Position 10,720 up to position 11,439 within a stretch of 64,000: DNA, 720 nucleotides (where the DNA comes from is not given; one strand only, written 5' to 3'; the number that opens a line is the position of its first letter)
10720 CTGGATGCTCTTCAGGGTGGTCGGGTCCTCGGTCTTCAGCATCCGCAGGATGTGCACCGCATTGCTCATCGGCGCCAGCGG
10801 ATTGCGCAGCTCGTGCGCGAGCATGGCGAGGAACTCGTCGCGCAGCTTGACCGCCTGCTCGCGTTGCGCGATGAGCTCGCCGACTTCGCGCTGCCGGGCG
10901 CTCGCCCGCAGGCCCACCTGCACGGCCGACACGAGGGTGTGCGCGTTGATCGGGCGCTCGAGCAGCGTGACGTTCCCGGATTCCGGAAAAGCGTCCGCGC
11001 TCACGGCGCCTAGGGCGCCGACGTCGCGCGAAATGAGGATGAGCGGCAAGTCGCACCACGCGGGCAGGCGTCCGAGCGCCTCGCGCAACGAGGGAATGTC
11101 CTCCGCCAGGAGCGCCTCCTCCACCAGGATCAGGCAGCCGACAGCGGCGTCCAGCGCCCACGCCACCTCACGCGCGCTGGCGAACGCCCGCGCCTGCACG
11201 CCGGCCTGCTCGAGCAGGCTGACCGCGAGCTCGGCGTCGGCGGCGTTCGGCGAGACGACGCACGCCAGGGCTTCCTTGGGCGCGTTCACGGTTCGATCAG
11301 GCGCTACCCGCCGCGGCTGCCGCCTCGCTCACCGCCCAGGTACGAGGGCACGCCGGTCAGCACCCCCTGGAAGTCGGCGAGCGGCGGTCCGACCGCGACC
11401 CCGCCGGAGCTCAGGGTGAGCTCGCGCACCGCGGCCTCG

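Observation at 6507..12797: KaiC-like ATPase heads a four-gene two-component operon with no KaiA or KaiB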

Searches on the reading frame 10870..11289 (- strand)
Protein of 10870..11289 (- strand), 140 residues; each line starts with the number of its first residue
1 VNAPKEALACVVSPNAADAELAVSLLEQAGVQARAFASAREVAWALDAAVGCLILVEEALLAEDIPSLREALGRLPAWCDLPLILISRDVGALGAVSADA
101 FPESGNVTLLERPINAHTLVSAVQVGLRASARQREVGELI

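Call 32: search_solved_structures(query=A3, max_evalue=10, show_alignments=3)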
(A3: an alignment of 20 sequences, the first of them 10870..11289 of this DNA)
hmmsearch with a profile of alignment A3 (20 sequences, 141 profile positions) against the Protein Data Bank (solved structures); distinct sequences matched with E-value up to 10: 67 (the best 60 are shown).
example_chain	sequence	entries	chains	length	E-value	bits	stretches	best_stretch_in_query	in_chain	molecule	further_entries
5t3y_A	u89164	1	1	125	0.00013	25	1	22-127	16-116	Two-component system response regulator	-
2zay_A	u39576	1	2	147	0.00085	22.3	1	22-129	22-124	Response regulator receiver protein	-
3h5i_A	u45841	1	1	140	0.0022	21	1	7-132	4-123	Response regulator/sensory box protein/GGDEF domain protein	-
6oec_A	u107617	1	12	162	0.0024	20.9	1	7-132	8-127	Response regulator/sensory box protein/GGDEF domain protein,Spindle pole body component SP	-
2jb9_A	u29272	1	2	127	0.0034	20.4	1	9-131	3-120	PHOSPHATE REGULON TRANSCRIPTIONAL REGULATORY PROTEIN PHOB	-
3gt7_A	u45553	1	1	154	0.006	19.6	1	6-101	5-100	Sensor protein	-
3grc_A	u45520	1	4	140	0.013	18.5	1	21-131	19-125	Sensor protein, Kinase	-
4d6x_A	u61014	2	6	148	0.022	17.8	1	9-134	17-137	BACTERIAL REGULATORY, FIS FAMILY PROTEIN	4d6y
5xso_A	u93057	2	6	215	0.022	17.8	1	27-133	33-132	Response regulator FixJ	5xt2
5m7n_A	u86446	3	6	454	0.034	17.2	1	11-140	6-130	Nitrogen assimilation regulatory protein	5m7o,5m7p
1zes_A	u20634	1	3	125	0.036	17.1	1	9-131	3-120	Phosphate regulon transcriptional regulatory protein phoB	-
1b00_A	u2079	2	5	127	0.04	16.9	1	9-131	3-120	PHOSPHATE REGULON TRANSCRIPTIONAL REGULATORY PROTEIN PHOB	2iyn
2jba_B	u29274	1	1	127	0.09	15.8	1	9-131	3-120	PHOSPHATE REGULON TRANSCRIPTIONAL REGULATORY PROTEIN PHOB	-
2jba_A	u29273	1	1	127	0.11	15.5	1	9-131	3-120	PHOSPHATE REGULON TRANSCRIPTIONAL REGULATORY PROTEIN PHOB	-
1e6k_A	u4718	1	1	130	0.11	15.5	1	5-102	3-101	Chemotaxis protein CheY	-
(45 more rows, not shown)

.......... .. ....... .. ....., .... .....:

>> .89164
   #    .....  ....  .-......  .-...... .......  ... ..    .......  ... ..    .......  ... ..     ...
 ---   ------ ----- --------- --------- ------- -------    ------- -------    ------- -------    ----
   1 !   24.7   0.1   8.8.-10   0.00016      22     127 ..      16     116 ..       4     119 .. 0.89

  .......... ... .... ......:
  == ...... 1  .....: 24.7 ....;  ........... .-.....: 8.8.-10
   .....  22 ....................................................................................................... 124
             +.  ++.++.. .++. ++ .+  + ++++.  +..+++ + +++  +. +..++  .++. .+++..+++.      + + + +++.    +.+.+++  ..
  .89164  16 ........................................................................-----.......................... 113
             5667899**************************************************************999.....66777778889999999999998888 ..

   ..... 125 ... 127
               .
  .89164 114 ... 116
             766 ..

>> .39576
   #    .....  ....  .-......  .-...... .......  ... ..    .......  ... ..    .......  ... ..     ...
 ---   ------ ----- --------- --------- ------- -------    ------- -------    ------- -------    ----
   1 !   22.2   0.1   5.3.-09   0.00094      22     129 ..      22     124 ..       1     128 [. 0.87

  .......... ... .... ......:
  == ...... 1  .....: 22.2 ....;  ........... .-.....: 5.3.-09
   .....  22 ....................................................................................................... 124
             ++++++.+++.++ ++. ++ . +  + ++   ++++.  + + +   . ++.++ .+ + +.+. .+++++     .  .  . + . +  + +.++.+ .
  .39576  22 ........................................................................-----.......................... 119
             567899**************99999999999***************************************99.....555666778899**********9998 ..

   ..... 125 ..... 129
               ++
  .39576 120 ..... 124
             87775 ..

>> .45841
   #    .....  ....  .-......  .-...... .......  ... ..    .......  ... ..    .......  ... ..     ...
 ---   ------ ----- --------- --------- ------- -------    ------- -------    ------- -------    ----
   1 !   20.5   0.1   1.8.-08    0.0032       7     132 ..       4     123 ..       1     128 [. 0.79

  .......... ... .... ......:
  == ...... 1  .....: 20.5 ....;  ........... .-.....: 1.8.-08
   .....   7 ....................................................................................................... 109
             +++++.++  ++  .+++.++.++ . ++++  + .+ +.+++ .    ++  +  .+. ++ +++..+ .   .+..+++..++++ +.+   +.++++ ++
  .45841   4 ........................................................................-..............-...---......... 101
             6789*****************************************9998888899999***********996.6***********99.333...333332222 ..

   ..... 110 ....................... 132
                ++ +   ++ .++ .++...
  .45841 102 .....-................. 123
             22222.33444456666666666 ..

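Call 33: search_protein_families(library=pfam, alignment_id=A3, max_evalue=10)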
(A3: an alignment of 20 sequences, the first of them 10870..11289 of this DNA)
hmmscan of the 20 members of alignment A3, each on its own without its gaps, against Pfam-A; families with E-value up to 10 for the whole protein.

A. member 1, window:10870-11289:- (140 aa): 0 families

B. families by the number of members that match (of 20 scanned): 9 families
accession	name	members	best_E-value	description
PF06490.17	FleQ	1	0.021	Flagellar regulatory protein FleQ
PF01408.29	GFO_IDH_MocA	1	0.032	Oxidoreductase family, NAD-binding Rossmann fold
PF20183.3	DUF6546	1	0.074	Family of unknown function (DUF6546)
PF08148.17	DSHCT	1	0.1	DSHCT (NUC185) domain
PF20161.5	VpsR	1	0.11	VpsR domain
PF16744.11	zf-RING_15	1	0.13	KIAA1045 RING finger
PF00072.30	Response_reg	1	0.17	Response regulator receiver domain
PF11597.13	Med13_N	1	0.23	Mediator complex subunit 13 N-terminal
PF00258.30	Flavodoxin_1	1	0.25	Flavodoxin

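Call 38: find_homologous_proteins(query=window:10870-11289:-, max_evalue=0.001)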
Query window:10870-11289:- (140 aa): 8 proteins with E <= 0.001 among 689 candidates.
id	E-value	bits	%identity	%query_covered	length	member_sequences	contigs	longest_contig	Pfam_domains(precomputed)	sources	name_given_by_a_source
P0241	2.4e-77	275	99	100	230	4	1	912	PF00512.32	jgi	jgi:signal transduction histidine kinase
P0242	4.5e-48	180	65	97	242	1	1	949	PF00512.32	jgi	jgi:signal transduction histidine kinase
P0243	1.2e-42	163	62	93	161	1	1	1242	-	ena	-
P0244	2.5e-35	139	56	89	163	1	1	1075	-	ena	-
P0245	2.4e-32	130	55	87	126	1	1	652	-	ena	-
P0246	9.8e-30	121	58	73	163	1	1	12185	-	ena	-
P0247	2.6e-27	113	84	50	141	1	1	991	-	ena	-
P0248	2.3e-16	78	43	75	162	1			PF00512.32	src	-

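Call 45: predict_structure(alignment_id=A4)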
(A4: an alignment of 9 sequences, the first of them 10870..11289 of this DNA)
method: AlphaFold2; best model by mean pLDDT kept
length: 140 residues; sequences in the alignment: 9
mean_pLDDT: 85.9   pTM: 0.82
mean pLDDT of the five models: 85.9, 85.3, 85.1, 83.5, 64.3
residues with pLDDT >= 90: 62; 70-90: 68; 50-70: 7; < 50: 3
segments of 3 or more residues with pLDDT < 50: 1-3
pLDDT, mean of each block of 10 residues (from residue 1): 67 94 93 94 90 91 90 83 91 82 80 88 88 73
secondary structure, 60 per line:
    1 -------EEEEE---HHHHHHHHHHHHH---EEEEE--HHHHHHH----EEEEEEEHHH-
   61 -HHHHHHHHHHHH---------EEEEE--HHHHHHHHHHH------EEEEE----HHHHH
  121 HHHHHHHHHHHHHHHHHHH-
elements in order: E8-12 H16-28 E32-36 H39-45 E50-56 H62-73 E83-87 H90-100 E107-111 H116-139

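Call 47: fold_search(model_id=the predicted structure, library=pdb)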
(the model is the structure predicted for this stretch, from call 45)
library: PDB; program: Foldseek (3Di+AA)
matches with E <= 10: 1586; with E <= 0.001: 210
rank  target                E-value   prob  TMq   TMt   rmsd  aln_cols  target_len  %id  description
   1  4kfc_B                3.1e-06  1.00  0.65  0.43   3.2       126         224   20  Crystal structure of a hyperactive mutant of response regulator KdpE complexed to its promoter DNA (released 2014-02-19)
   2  4dn6_A                5.4e-06  1.00  0.68  0.74   2.8       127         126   18  Crystal structure of a putative pilus assembly protein (cpaE) from Burkholderia thailandensis E264 at 2.80 A resolutio (released 2012-02-29)
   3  4dad                  7.9e-06  1.00  0.65  0.68   3.9       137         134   16  Crystal structure of a Putative pilus assembly-related protein (BPSS2195) from Burkholderia pseudomallei K96243 at 2.50  (released 2012-01-25)
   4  7cci_A                9.5e-06  1.00  0.67  0.70   2.9       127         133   13  Acinetobacter baumannii response regulator AdeR with disordered N terminus (released 2021-06-23)
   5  2vuh                  1.0e-05  1.00  0.73  0.75   3.0       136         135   16  Crystal structure of the D55E mutant of the HupR receiver domain (released 2008-11-11)
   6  1qkk                  1.1e-05  1.00  0.69  0.70   3.0       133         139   22  Crystal structure of the receiver domain and linker region of DctD from Sinorhizobium meliloti (released 2000-07-30)
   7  5hm6_A                1.3e-05  1.00  0.68  0.79   2.9       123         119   14  N-terminal domain of BfmR from Acinetobacter baumannii (released 2017-01-18)
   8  4h60                  1.3e-05  1.00  0.64  0.73   3.1       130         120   15  High resolution structure of Vibrio cholerae chemotaxis protein CheY4 crystallized in low pH (4.0) condition (released 2013-08-07)
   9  5m7n_A                1.5e-05  1.00  0.72  0.26   3.3       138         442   25  Crystal structure of NtrX from Brucella abortus in complex with ATP processed with the CrystalDirect automated mountin (released 2017-01-25)
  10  1l5y_A                1.7e-05  1.00  0.75  0.74   3.0       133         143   23  CRYSTAL STRUCTURE OF MG2+ / BEF3-BOUND RECEIVER DOMAIN OF SINORHIZOBIUM MELILOTI DCTD (released 2002-10-23)
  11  4uhj_C                1.8e-05  1.00  0.67  0.77   3.1       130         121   21  Crystal structure of the receiver domain of CpxR from E. coli (orthorhombic form) (released 2016-04-13)
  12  4hnr                  1.8e-05  1.00  0.64  0.74   3.3       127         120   19  High resolution structure of Chemotaxis response regulator CheY4 of Vibrio cholerae (released 2013-10-02)
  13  5m7n_B                2.0e-05  1.00  0.73  0.26   2.8       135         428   25  Crystal structure of NtrX from Brucella abortus in complex with ATP processed with the CrystalDirect automated mountin (released 2017-01-25)
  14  2jb9_A                2.0e-05  1.00  0.64  0.73   3.5       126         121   20  PhoB response regulator receiver domain constitutively-active double mutant D10A and D53E. (released 2007-01-04)
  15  1yio                  2.1e-05  1.00  0.74  0.54   2.9       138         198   20  Crystallographic structure of response regulator StyR from Pseudomonas fluorescens (released 2005-09-27)
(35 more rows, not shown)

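Call 58: search_protein_representatives(alignment_id=A4)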
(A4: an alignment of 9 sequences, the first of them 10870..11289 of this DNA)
Query: 9 sequences, 167 profile positions. Proteins with E-value up to 0.001 (for the whole library): 3824; up to 1e-10: 2310; up to 1e-30: 21. The best 150 are listed.
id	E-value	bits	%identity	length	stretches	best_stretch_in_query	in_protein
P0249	2.3e-78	278.0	-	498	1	2-167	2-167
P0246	2.4e-64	232.4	-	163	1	3-167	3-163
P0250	7.3e-60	217.8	-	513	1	9-167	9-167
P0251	9.4e-58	210.9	-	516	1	9-167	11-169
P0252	5.2e-52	192.3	-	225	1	11-167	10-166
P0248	1.0e-50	188.0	-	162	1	36-167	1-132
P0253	2.1e-46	174.0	-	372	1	8-167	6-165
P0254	2.4e-43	164.0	-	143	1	9-140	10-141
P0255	1.6e-41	158.1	-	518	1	9-167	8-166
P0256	1.2e-39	152.1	-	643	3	11-149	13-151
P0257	4.2e-38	147.0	-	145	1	3-119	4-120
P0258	1.4e-37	145.3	-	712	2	8-148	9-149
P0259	6.0e-37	143.2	-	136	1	20-155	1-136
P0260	1.3e-36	142.2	-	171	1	6-143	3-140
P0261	1.9e-33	131.9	-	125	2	70-167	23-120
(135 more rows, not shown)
